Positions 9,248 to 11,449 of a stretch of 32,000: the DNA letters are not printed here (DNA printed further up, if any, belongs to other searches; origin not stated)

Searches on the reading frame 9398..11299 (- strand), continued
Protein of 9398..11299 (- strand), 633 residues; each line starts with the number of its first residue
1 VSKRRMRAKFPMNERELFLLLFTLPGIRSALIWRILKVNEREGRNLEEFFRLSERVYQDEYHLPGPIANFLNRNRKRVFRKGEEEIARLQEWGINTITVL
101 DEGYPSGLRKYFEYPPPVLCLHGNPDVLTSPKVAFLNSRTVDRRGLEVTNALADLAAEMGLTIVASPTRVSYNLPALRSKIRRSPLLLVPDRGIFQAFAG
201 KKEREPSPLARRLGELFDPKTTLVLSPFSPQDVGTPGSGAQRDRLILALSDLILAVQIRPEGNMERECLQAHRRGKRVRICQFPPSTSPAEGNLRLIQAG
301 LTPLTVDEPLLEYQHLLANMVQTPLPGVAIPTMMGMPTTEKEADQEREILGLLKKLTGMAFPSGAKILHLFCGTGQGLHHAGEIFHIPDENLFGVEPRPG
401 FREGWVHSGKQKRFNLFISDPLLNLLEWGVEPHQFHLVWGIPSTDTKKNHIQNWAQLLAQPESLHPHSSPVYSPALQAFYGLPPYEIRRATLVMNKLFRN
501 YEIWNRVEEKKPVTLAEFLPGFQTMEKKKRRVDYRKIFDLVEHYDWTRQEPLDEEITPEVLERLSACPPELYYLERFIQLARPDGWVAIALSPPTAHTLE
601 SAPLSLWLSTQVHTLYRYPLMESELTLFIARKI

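Call 67: search_protein_families(library=pfam, proteins=[L010:3850-5661:+, L013:10854-12509:+], max_evalue=1)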
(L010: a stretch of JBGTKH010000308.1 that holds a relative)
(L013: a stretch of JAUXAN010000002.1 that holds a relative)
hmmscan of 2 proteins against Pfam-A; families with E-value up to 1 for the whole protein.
L010:3850-5661:+ (603 aa): 5 families
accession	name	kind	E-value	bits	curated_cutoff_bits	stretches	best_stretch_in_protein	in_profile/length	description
PF02384.22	N6_Mtase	-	6.6e-24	85.2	20.4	1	292-566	24-272/311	N-6 DNA Methylase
PF07669.17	Eco57I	-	6.5e-08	33.3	25.3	1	353-506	3-165/171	Eco57I restriction-modification methylase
PF01170.24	UPF0020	-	0.0062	16.7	22.3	1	306-333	20-47/197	RMKL-like, methyltransferase domain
PF04313.20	HSDR_N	-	0.018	15.3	25.1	1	43-114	117-182/198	Type I restriction enzyme R protein N terminus (HSDR_N)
PF00398.26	RrnaAD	-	0.055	13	24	1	296-354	12-73/263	Ribosomal RNA adenine dimethylase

L013:10854-12509:+ (551 aa): 6 families
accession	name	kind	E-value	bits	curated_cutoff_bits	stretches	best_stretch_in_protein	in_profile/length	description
PF02384.22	N6_Mtase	-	3.3e-25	89.5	20.4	1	275-525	17-243/311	N-6 DNA Methylase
PF07669.17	Eco57I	-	1.4e-10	41.9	25.3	1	382-494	49-165/171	Eco57I restriction-modification methylase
PF05175.20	MTS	-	0.0058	16.7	23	0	296-333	23-59/170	Methyltransferase small domain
PF04313.20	HSDR_N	-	0.0083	16.4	25.1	1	45-87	117-158/198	Type I restriction enzyme R protein N terminus (HSDR_N)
PF13847.12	Methyltransf_31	-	0.012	15.8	27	1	303-333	2-35/145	Methyltransferase domain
PF01170.24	UPF0020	-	0.013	15.7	22.3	1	296-433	20-146/197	RMKL-like, methyltransferase domain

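Call 72: find_related_loci(query=A6, collection=metagenome_contigs, flank=8000)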
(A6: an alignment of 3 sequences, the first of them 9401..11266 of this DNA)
Query A6 (622 aa) in metagenome_contigs; peptide patterns used: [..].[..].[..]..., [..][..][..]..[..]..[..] (x = any residue, [..] = any of these).
283 stretches matched a pattern, but none encodes a relative of the query by tblastn (E <= 1e-3).

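Call 86: search_protein_families(library=pfam, proteins=[L013:4256-5653:+, L013:5643-6914:+, L013:6922-7344:+, L013:12688-14124:+, L013:14218-15066:+, L014:1532-5458:+, L014:5499-6344:+, L014:6366-7688:+, L014:13338-14078:+, L014:14201-14929:+], max_evalue=0.001)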
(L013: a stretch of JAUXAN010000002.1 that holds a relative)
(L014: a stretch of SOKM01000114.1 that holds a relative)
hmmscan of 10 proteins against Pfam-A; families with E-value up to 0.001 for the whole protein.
L013:4256-5653:+ (465 aa): 2 families
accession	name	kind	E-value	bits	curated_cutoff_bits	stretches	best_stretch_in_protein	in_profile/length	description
PF02913.24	FAD-oxidase_C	-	4.4e-58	197.4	21.2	1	221-462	4-248/248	FAD linked oxidases, C-terminal domain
PF01565.28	FAD_binding_4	-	1.7e-42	144.8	26.4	1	43-182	1-139/139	FAD binding domain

L013:5643-6914:+ (423 aa): 2 families
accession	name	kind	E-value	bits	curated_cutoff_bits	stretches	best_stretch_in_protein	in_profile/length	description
PF00330.25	Aconitase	-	3.4e-97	326.8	28.7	2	15-290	1-305/463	Aconitase family (aconitate hydratase)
PF04412.18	AcnX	-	0.00029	20.1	31.5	1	289-364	284-357/400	Aconitase X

L013:6922-7344:+ (140 aa): 1 family
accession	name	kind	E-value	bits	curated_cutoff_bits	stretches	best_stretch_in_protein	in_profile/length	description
PF05635.17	23S_rRNA_IVP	-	3.8e-20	72.5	33.8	1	31-132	4-105/106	23S rRNA-intervening sequence protein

L013:12688-14124:+ (478 aa): 0 families

L013:14218-15066:+ (282 aa): 0 families

L014:1532-5458:+ (1308 aa): 6 families
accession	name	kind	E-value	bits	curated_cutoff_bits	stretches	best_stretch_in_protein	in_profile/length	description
PF13517.12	FG-GAP_3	-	4.6e-98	322.2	26.9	12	419-479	1-61/61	FG-GAP-like repeat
PF01839.29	FG-GAP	-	3.3e-27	94.3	22.1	3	461-492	2-27/37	FG-GAP repeat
PF13205.12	Big_5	-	2.9e-19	70.2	23.6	2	290-390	4-104/105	Bacterial Ig-like domain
PF13229.12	Beta_helix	-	1.1e-11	45.1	25.9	1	92-214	43-153/158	Right handed beta helix region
PF13860.13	FlgD_ig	-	2.1e-07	31.2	27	1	1239-1297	20-77/79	FlgD Ig-like domain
PF18962.6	Por_Secre_tail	-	7.2e-06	26.6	27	1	1214-1304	2-73/75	Secretion system C-terminal sorting domain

L014:5499-6344:+ (281 aa): 1 family
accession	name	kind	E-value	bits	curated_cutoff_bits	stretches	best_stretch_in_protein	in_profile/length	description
PF08239.17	SH3_3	-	6.8e-05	23.4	27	1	37-101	1-53/54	Bacterial SH3 domain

L014:6366-7688:+ (440 aa): 6 families
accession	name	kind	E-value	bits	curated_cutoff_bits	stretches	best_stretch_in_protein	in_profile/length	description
PF13439.12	Glyco_transf_4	-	6e-14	52.9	28.5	1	16-195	2-150/170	Glycosyltransferase Family 4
PF00534.26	Glycos_transf_1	-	2e-13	50.7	26.4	1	226-359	2-129/172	Glycosyl transferases group 1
PF08323.17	Glyco_transf_5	-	1.8e-10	41.4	22.7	1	3-197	2-228/239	Starch synthase catalytic domain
PF20706.3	GT4-conflict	-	4.2e-10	39.6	26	1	112-428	83-380/385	Family 4 Glycosyltransferase in conflict systems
PF13692.12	Glyco_trans_1_4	-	2.2e-09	38.1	27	1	241-365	3-120/142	Glycosyl transferases group 1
PF13579.12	Glyco_trans_4_4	-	0.00022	22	29.7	1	16-200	1-148/158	Glycosyl transferase 4-like domain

L014:13338-14078:+ (246 aa): 2 families
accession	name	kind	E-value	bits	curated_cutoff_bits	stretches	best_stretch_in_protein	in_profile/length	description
PF12706.13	Lactamase_B_2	-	3.7e-17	63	27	1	35-217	3-180/200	Beta-lactamase superfamily domain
PF00753.33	Lactamase_B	-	7.3e-12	46.1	22.7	1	26-177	9-150/196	Metallo-beta-lactamase superfamily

L014:14201-14929:+ (242 aa): 6 families
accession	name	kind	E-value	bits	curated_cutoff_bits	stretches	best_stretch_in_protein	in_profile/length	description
PF13649.12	Methyltransf_25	-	5.7e-10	40.2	27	1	62-141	1-86/97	Methyltransferase domain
PF08241.18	Methyltransf_11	-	2.2e-07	31.8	21.2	1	63-125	1-67/95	Methyltransferase domain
PF08242.18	Methyltransf_12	-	4.4e-07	31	30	1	63-148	1-91/98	Methyltransferase domain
PF03848.20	TehB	-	4.6e-07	29.9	20.4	1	49-94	18-66/193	Tellurite resistance protein TehB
PF13489.12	Methyltransf_23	-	1.1e-06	29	27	1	58-124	22-87/164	Methyltransferase domain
PF13847.12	Methyltransf_31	-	1.2e-05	25.4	27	1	60-159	5-111/145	Methyltransferase domain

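Call 87: fold_search(model_id=the predicted structure, library=viral)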
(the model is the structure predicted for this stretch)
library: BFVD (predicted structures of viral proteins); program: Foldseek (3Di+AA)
matches with E <= 10: 833; with E <= 0.001: 5
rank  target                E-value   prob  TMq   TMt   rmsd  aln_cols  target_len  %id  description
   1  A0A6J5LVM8            7.3e-05  1.00  0.21  0.38  23.8       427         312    8  Uncharacterized protein [uncultured Caudovirales phage]
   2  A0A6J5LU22            1.9e-04  0.97  0.18  0.23  22.8       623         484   10  AdoMet_MTases domain containing protein [uncultured Caudovirales phage]
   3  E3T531                3.8e-04  0.85  0.15  0.17  18.6       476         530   10  Putative methyltransferase [Cafeteria roenbergensis virus (strain BV-PW1)]
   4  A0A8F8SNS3            4.4e-04  1.00  0.18  0.38  14.9       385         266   10  (no name in the UniProt tables at hand)
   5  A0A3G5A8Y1            8.3e-04  1.00  0.20  0.13  15.2       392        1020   10  site-specific DNA-methyltransferase (adenine-specific) [Hyperionvirus sp.]
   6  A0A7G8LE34            1.5e-03  1.00  0.17  0.50   6.5       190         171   14  (no name in the UniProt tables at hand)
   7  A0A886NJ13            1.7e-03  0.99  0.19  0.32  19.7       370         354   13  (no name in the UniProt tables at hand)
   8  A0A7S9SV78            1.8e-03  1.00  0.20  0.51   6.7       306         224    7  Methyltransferase domain protein [Virus NIOZ-UU159]
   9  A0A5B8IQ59            1.8e-03  1.00  0.21  0.15  10.8       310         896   10  Type I restriction modification DNA specificity domain protein [Mimiviridae sp. ChoanoV1]
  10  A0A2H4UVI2            2.2e-03  1.00  0.22  0.16  14.5       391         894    7  site-specific DNA-methyltransferase (adenine-specific) [Bodo saltans virus]
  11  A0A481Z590            2.5e-03  0.99  0.18  0.23  16.9       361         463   11  site-specific DNA-methyltransferase (cytosine-N(4)-specific) [Pithovirus LCPAC201]
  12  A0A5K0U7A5            3.2e-03  0.41  0.15  0.18  25.1       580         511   10  Glycosyltransferase family group 1 protein [Yasminevirus sp. GU-2018]
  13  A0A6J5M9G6            3.3e-03  1.00  0.17  0.10   7.7       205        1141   10  Uncharacterized protein [uncultured Caudovirales phage]
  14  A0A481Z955            3.5e-03  1.00  0.18  0.34  12.8       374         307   10  SAM dependent methyltransferase [Pithovirus LCPAC304]
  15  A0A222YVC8            3.5e-03  1.00  0.16  0.51   6.2       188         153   13  DprA-like DNA processing chain A [Streptomyces phage Mildred21]
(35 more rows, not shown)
